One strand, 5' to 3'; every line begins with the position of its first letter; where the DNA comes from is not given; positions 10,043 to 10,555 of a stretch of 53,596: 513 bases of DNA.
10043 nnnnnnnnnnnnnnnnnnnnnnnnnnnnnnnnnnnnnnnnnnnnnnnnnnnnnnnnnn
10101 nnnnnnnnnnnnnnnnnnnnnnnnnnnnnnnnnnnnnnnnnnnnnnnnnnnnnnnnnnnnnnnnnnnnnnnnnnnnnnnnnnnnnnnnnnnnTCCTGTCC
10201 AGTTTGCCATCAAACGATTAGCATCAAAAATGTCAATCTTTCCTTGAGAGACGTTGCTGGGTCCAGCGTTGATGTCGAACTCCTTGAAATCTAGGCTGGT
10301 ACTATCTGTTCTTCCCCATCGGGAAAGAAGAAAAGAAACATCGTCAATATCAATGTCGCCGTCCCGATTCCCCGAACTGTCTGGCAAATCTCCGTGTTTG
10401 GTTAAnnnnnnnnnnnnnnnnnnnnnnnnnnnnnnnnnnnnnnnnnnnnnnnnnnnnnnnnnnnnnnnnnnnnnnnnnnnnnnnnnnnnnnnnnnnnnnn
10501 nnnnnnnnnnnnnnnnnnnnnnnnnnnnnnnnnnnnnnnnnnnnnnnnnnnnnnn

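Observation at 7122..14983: Cellulosome-style cohesin/dockerin surface-display operon in a CPR-like genome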

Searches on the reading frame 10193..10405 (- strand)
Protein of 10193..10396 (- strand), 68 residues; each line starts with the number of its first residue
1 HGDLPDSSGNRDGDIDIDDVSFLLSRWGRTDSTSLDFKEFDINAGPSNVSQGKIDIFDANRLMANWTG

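Call 12: search_protein_families(library=pfam, proteins=[window:10193-10396:-], max_evalue=10)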
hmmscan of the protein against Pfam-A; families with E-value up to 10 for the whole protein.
seq(68 aa): 0 families

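Call 34: find_homologous_proteins(query=A2, max_evalue=0.01)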
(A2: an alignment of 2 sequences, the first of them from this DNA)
Query A2 (2 sequences) (71 aa, profile of the alignment): 4 proteins with E <= 0.01 among 8 candidates.
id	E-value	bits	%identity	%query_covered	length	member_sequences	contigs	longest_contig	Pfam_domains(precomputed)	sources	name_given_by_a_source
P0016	3.5e-26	109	62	99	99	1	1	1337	-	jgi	jgi:hypothetical protein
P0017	4.0e-26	109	59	97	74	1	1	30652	-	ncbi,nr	ncbi:hypothetical protein IID24_00900, partial [Patescibacteria group bacterium]|nr:hypothetical pro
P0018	2.4e-25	106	69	82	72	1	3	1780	PF00404.25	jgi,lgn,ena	-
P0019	4.3e-21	93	54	99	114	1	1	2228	-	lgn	-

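Call 37: search_solved_structures(query=A3, max_evalue=1, show_alignments=2)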
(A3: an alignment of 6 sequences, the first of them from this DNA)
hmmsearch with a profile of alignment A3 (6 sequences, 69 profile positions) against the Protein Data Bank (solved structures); distinct sequences matched with E-value up to 1: 19.
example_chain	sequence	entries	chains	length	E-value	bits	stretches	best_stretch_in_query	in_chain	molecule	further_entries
2y3n_B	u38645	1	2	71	0.035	17.5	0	8-38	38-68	CELLULOSOMAL FAMILY-48 PROCESSIVE GLYCOSIDE HYDROLASE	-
2mlf_C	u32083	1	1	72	0.062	16.7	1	8-56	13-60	Troponin C, slow skeletal and cardiac muscles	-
2kdh_A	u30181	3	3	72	0.077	16.4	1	8-56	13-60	Troponin C, slow skeletal and cardiac muscles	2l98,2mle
1ih0_A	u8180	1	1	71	0.088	16.2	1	8-56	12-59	TROPONIN C, SLOW SKELETAL AND CARDIAC MUSCLES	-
1ozs_A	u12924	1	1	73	0.093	16.2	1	8-56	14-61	Troponin C, slow skeletal and cardiac muscles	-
2os8_B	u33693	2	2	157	0.093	16.2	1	10-35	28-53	Myosin regulatory light chain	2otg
3ctn_A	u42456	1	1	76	0.1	16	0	6-56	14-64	TROPONIN C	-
3pn7_B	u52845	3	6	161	0.11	15.9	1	11-35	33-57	Myosin regulatory light chain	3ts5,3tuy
1fi5_A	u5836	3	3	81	0.12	15.8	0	6-56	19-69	PROTEIN (TROPONIN C) | Troponin C, slow skeletal and cardiac muscles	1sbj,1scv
2jnk_A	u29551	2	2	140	0.13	15.7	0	6-38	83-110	Hyalurononglucosaminidase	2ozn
7udt_G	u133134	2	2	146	0.34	14.4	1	10-50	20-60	regulatory light chain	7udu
9syu_E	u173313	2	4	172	0.39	14.2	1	10-50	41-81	Myosin regulatory light polypeptide 9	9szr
4wi0_B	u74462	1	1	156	0.44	14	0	12-35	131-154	Cellulosomal scaffoldin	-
1jc2_A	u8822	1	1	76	0.46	13.9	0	6-26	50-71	TROPONIN C, SKELETAL MUSCLE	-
4fl4_A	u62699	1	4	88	0.53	13.7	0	9-26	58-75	Glycoside hydrolase family 9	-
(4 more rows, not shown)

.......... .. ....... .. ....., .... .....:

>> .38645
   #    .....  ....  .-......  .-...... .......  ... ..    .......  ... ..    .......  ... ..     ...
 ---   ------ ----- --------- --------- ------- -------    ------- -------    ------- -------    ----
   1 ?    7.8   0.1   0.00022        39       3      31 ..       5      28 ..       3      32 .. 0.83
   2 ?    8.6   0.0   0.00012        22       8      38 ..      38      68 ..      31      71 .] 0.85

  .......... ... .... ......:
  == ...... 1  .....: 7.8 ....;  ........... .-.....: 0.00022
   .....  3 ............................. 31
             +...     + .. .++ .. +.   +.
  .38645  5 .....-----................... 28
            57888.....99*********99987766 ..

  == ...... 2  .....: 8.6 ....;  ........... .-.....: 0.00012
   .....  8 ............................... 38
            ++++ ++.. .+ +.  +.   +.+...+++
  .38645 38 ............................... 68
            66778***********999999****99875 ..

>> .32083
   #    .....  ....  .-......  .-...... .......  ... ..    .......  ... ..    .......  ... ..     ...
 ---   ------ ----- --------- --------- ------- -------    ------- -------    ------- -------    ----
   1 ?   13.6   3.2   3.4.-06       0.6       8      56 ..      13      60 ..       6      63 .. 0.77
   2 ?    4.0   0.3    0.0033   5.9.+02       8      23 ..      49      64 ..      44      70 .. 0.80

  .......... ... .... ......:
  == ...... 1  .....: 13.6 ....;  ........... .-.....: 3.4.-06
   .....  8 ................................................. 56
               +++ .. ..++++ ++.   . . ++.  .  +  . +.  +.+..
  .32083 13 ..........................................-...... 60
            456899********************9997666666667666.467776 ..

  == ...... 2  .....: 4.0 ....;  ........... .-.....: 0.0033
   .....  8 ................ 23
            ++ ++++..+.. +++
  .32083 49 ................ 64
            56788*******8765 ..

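Call 38: search_protein_families(library=pfam, alignment_id=A3, max_evalue=1)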
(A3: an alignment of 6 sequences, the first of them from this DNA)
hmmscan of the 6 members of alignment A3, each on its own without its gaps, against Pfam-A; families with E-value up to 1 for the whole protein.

A. member 1, seq(71 aa): 0 families

B. families by the number of members that match (of 6 scanned): 5 families
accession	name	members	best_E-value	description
PF00404.24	Dockerin_1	3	3.1e-06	Dockerin type I domain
PF13202.12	EF-hand_5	2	0.18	EF hand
PF21008.3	AIF-1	1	0.015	Allograft inflammatory factor 1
PF13517.12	FG-GAP_3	1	0.049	FG-GAP-like repeat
PF13405.12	EF-hand_6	1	0.1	EF-hand domain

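Call 46: predict_structure(alignment_id=A3)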
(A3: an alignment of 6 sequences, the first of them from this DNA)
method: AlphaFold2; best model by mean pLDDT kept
length: 71 residues; sequences in the alignment: 6
mean_pLDDT: 55.1   pTM: 0.23
mean pLDDT of the five models: 55.1, 53.3, 52.3, 51.2, 47.1
residues with pLDDT >= 90: 0; 70-90: 4; 50-70: 38; < 50: 29
segments of 3 or more residues with pLDDT < 50: 1-6, 31-44, 46-48, 50-54
pLDDT, mean of each block of 10 residues (from residue 1): 49 60 61 44 46 57 70 45
secondary structure, 60 per line:
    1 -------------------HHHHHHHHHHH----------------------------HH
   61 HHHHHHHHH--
elements in order: H20-30 H59-69

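Call 56: search_protein_representatives(alignment_id=A3)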
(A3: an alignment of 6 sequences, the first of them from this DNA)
Query: 6 sequences, 69 profile positions. Proteins with E-value up to 0.001 (for the whole library): 628; up to 1e-10: 60; up to 1e-30: 5. The best 150 are listed.
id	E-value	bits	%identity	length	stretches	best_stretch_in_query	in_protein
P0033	7.9e-40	151.0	-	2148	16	12-47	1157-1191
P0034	1.7e-34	133.9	-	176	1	1-68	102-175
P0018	1.8e-32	127.4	-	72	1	2-69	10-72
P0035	5.5e-32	125.9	-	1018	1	1-68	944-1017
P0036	5.7e-32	125.8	-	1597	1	1-68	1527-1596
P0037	3.6e-30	120.1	-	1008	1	3-68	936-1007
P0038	4.0e-30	119.9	-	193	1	1-68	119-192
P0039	7.0e-30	119.1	-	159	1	1-68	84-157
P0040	7.2e-30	119.1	-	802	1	2-69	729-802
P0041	2.7e-29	117.3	-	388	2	1-68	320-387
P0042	1.3e-28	115.1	-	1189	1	1-67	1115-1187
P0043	4.7e-28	113.3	-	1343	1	1-67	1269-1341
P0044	9.1e-28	112.3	-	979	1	1-68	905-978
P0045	9.4e-28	112.3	-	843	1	1-69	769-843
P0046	1.2e-27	112.0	-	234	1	2-68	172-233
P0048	4.2e-27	110.2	-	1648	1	2-67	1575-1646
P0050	6.5e-27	109.6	-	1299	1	2-68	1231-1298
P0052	1.2e-26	108.7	-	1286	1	1-67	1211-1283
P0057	7.8e-26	106.2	-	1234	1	1-68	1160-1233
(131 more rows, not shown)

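Call 58: search_protein_families(library=pfam, alignment_id=A5, max_evalue=0.00001)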
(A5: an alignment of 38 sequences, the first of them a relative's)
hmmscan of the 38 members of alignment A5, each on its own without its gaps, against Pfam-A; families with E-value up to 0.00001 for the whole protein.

A. member 1, P0035 (1018 aa): 1 family
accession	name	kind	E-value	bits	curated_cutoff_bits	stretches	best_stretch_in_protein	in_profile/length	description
PF16126.11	DUF4838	-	4.1e-15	56.2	26.6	1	316-486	149-323/325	Domain of unknown function (DUF4838)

B. families by the number of members that match (of 38 scanned): 25 families
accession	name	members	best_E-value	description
PF16126.11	DUF4838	7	1.6e-22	Domain of unknown function (DUF4838)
PF16656.11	Pur_ac_phosph_N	7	4.1e-16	Purple acid Phosphatase, N-terminal domain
PF00041.27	fn3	5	3.6e-13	Fibronectin type III domain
PF13385.13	Laminin_G_3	4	6.4e-28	Concanavalin A-like lectin/glucanases superfamily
PF18911.6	PKD_4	4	5.7e-13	PKD domain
PF13229.12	Beta_helix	3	6.8e-18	Right handed beta helix region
PF01833.30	TIG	3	1.6e-14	IPT/TIG domain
PF17957.7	Big_7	3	2.9e-08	Bacterial Ig domain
PF24299.1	DUF7483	2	7.7e-24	Domain of unknown function (DUF7483)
PF24606.1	CEMIP_beta-hel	2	1.7e-21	CEMIP beta-helix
PF10162.14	G8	2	6.9e-16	G8 domain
PF00801.26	PKD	2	6.6e-09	PKD domain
PF07940.18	Hepar_II_III_C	2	2e-07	Heparinase II/III-like, C-terminal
PF07602.17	DUF1565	2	8.4e-07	Protein of unknown function (DUF1565)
PF24517.2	CBM96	1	7.7e-62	Carbohydrate-binding module family 96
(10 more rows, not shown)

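Call 59: list_cluster_members(proteins=[P0035, P0037, P0040, P0042, P0043, P0044, P0048, P0050, P0052, P0057])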
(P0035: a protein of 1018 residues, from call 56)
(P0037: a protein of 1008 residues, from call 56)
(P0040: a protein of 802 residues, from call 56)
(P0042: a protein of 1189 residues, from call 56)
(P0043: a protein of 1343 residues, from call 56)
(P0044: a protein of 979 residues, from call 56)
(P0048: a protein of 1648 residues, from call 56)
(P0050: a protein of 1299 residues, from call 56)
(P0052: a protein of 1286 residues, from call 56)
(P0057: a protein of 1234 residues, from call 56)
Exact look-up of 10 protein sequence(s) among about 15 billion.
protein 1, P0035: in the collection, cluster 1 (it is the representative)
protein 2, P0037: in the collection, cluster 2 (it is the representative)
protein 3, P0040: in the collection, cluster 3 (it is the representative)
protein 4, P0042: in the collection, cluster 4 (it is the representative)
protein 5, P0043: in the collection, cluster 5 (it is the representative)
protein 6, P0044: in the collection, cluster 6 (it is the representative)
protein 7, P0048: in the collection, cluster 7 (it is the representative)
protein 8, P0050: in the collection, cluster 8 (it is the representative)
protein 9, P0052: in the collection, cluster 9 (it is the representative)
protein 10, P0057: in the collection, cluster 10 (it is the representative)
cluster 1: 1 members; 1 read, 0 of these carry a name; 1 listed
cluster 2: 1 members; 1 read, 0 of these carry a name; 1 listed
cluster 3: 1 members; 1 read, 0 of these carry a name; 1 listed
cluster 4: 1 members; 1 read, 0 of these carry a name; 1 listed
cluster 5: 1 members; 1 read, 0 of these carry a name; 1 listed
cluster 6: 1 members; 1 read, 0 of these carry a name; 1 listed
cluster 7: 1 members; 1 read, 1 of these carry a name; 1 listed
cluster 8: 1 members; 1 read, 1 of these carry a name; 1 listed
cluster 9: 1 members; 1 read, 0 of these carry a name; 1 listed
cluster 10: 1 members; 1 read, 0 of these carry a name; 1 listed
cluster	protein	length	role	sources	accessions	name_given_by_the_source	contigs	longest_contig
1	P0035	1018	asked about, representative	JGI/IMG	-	-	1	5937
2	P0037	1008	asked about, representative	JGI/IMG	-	-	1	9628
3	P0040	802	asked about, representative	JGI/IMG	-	-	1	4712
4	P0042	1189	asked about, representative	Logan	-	-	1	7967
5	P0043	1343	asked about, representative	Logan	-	-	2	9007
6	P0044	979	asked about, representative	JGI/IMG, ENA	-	-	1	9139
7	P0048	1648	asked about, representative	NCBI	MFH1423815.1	MAG: DUF4838 domain-containing protein [Candidatus Nealsonbacteria bacterium]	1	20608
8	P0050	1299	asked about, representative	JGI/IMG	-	hypothetical protein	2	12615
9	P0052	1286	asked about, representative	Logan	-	-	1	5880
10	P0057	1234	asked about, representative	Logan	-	-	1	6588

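Call 60: find_encoding_contigs(protein=P0048, flank=10000, max_places=2)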
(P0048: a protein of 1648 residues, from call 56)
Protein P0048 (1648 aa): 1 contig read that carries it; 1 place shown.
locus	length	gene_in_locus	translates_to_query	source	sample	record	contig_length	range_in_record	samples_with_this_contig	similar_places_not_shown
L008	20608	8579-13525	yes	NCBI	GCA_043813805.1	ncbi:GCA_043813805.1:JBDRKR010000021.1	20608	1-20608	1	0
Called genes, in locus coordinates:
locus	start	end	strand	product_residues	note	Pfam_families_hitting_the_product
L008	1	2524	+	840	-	PF17760:UvrA_inter, PF02463:SMC_N (faint), PF17755:UvrA_DNA-bind, PF00005:ABC_tran (faint), PF13304:AAA_21 (faint), PF13175:AAA_15 (faint)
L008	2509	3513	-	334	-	PF13384:HTH_23 (faint), PF13936:HTH_38 (faint), PF12728:HTH_17 (faint), PF14528:LAGLIDADG_3 (faint)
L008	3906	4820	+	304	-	-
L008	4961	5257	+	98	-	PF00166:Cpn10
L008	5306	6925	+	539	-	PF00118:Cpn60_TCP1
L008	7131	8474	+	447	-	PF00963:Cohesin (weak)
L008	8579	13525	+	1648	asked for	PF16126:DUF4838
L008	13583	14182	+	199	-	PF00963:Cohesin (weak)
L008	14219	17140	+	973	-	PF00041:fn3 (faint), PF17957:Big_7 (faint), PF16656:Pur_ac_phosph_N, PF00404:Dockerin_1 (weak)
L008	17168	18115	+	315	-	-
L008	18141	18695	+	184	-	PF04011:LemA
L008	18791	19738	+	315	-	PF01435:Peptidase_M48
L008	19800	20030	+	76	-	PF01402:RHH_1 (weak)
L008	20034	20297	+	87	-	PF15738:YafQ_toxin (weak)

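Call 66: find_related_loci(query=A3, collection=metagenome_contigs, flank=10000)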
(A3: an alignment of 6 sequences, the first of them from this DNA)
Query A3 (71 aa) in metagenome_contigs; peptide patterns used: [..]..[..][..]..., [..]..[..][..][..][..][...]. (x = any residue, [..] = any of these).
599 stretches matched a pattern (row limit reached: there are more); 16 encode a relative of the query (tblastn E <= 1e-3); 15 distinct loci.
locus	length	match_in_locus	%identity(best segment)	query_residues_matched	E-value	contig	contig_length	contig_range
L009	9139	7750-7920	63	13-71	5e-20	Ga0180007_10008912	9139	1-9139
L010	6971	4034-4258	58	1-71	9e-20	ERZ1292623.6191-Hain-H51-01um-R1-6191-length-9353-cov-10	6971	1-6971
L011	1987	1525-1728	51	1-69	3e-19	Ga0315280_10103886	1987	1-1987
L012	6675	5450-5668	49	1-69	4e-18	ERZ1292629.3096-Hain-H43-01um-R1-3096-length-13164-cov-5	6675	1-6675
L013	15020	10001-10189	52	1-71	1e-16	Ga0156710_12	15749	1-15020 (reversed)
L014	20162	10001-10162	55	15-70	3e-16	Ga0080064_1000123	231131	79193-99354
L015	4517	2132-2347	52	1-69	3e-16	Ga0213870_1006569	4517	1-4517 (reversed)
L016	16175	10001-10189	52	1-71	1e-16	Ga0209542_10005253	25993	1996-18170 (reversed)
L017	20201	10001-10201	44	3-70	1e-12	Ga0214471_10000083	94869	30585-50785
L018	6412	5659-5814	38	5-69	1e-6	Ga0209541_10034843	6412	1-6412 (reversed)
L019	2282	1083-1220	39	13-69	2e-6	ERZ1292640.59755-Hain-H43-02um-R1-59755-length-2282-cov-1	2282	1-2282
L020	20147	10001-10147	35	13-69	2e-6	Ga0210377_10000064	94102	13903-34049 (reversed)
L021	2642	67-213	36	3-69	4e-6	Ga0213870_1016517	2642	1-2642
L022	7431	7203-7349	37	13-69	4e-6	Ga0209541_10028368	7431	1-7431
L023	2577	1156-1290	42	13-67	1e-5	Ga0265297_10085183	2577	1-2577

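Call 86: search_protein_families(library=pfam, proteins=[L008:7131-8474:+, L008:17168-18115:+, L010:1319-4258:+, L009:2236-5220:+, L009:5224-7923:+, L012:1706-5674:+, L014:7961-10171:+, L017:4982-10204:+, L013:5672-10192:+], max_evalue=0.0001)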
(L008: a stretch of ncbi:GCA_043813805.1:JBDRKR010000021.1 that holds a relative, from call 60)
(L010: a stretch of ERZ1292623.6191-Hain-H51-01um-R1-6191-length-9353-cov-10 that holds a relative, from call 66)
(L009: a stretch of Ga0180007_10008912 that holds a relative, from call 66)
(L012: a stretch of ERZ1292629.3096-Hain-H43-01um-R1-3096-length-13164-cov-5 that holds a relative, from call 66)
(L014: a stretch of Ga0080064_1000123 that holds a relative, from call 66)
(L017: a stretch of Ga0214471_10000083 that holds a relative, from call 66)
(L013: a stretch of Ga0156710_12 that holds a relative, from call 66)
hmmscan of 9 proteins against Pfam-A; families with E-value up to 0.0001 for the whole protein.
L008:7131-8474:+ (447 aa): 1 family
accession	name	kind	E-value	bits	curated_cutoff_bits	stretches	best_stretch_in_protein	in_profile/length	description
PF00963.24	Cohesin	-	1.1e-05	26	24.1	1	66-177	10-130/139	Cohesin domain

L008:17168-18115:+ (315 aa): 0 families

L010:1319-4258:+ (980 aa): 3 families
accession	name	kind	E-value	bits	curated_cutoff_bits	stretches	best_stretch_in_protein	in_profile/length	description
PF24606.1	CEMIP_beta-hel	-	5.4e-15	56.2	27.3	1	283-440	4-169/212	CEMIP beta-helix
PF10162.14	G8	-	2.4e-11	44.1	22.9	1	47-174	2-123/124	G8 domain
PF17957.7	Big_7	-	1.9e-05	25.6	24.1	1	704-755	13-63/70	Bacterial Ig domain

L009:2236-5220:+ (995 aa): 1 family
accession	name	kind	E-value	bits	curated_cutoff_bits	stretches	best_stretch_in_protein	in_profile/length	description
PF16126.11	DUF4838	-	1.9e-20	73.7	26.6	1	181-459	20-322/325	Domain of unknown function (DUF4838)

L009:5224-7923:+ (900 aa): 1 family
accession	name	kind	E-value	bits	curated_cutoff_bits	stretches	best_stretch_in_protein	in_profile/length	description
PF16126.11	DUF4838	-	1.6e-22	80.6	26.6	2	189-357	26-199/325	Domain of unknown function (DUF4838)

L012:1706-5674:+ (1323 aa): 2 families
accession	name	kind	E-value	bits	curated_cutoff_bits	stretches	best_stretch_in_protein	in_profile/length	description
PF16126.11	DUF4838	-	4.1e-18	66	26.6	1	614-775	150-323/325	Domain of unknown function (DUF4838)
PF16656.11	Pur_ac_phosph_N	-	1.7e-08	35.3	30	1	253-335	6-93/93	Purple acid Phosphatase, N-terminal domain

L014:7961-10171:+ (737 aa): 2 families
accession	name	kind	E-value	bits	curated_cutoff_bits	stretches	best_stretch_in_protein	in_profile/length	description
PF10162.14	G8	-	8.5e-11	42.3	22.9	1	55-174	1-122/124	G8 domain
PF24606.1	CEMIP_beta-hel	-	2.3e-05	24.7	27.3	1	318-380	26-90/212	CEMIP beta-helix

L017:4982-10204:+ (1741 aa): 4 families
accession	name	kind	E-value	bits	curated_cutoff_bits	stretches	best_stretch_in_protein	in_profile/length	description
PF00150.24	Cellulase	-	1.6e-25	90.6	23.5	1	1329-1535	30-271/272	Cellulase (glycosyl hydrolase family 5)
PF13290.12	CHB_HEX_C_1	-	3.4e-19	69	22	1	706-771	1-66/67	Chitobiase/beta-hexosaminidase C-terminal domain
PF13287.12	Fn3_assoc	-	1.5e-15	57.5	23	1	717-775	1-59/59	Fn3 associated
PF01551.29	Peptidase_M23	-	8.7e-05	23.1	28.7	0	977-1037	34-88/96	Peptidase family M23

L013:5672-10192:+ (1507 aa): 2 families
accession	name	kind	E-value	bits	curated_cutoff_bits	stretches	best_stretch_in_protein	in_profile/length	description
PF13205.12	Big_5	-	1.2e-05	26.4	23.6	1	687-787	10-104/105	Bacterial Ig-like domain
PF01551.29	Peptidase_M23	-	1.9e-05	25.2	28.7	1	185-280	2-89/96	Peptidase family M23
